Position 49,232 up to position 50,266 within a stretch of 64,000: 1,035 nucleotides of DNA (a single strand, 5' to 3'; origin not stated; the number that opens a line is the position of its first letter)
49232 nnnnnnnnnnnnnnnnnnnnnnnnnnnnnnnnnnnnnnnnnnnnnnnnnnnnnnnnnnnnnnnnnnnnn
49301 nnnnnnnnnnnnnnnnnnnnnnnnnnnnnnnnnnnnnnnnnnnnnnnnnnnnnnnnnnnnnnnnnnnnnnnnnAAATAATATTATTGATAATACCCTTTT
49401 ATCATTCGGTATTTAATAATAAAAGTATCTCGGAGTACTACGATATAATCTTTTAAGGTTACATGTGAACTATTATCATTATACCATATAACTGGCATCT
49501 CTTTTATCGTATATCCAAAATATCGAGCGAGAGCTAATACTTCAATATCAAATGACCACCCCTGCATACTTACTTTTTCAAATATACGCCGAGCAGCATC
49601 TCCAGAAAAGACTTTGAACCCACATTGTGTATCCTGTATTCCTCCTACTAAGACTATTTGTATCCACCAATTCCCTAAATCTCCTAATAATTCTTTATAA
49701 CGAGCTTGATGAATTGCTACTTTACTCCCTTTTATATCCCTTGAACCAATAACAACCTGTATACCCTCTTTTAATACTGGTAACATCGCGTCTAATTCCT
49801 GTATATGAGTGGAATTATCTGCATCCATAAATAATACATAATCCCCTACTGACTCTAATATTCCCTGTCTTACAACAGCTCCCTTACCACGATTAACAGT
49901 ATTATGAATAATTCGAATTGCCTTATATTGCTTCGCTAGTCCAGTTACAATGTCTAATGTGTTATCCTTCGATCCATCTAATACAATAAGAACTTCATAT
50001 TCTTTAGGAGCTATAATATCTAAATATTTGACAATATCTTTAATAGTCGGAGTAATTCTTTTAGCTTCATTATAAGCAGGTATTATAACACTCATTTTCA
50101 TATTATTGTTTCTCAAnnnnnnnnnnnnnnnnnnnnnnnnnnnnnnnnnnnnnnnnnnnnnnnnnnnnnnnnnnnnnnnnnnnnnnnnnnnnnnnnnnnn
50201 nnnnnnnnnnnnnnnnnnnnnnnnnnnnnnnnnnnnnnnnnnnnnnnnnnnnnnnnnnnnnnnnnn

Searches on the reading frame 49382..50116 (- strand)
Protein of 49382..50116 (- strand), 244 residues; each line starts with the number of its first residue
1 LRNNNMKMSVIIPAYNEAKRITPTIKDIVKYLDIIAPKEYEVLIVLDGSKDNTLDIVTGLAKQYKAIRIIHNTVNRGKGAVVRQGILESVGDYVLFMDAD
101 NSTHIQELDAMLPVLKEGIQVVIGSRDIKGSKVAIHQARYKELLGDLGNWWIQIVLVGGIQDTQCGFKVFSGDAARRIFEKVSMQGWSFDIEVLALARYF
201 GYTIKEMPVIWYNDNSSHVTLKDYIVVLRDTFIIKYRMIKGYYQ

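Call 48: search_protein_families(library=pfam, proteins=[window:49382-50116:-], max_evalue=0.001)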
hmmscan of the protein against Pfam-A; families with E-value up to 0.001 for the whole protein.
window:49382-50116:- (244 aa): 4 families
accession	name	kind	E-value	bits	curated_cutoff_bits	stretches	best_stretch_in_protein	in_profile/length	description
PF00535.33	Glycos_transf_2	-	3.8e-31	108.7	23.3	1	9-134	1-123/168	Glycosyl transferase family 2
PF13641.12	Glyco_tranf_2_3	-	1.8e-10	41.7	27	1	8-132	3-129/230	Glycosyltransferase like family 2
PF10111.15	Glyco_tranf_2_2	-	8.8e-09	35.7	27.3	1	9-114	1-105/276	Glycosyltransferase like family 2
PF13704.12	Glyco_tranf_2_4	-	0.00047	21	27.5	1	41-106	21-87/98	Glycosyl transferase family 2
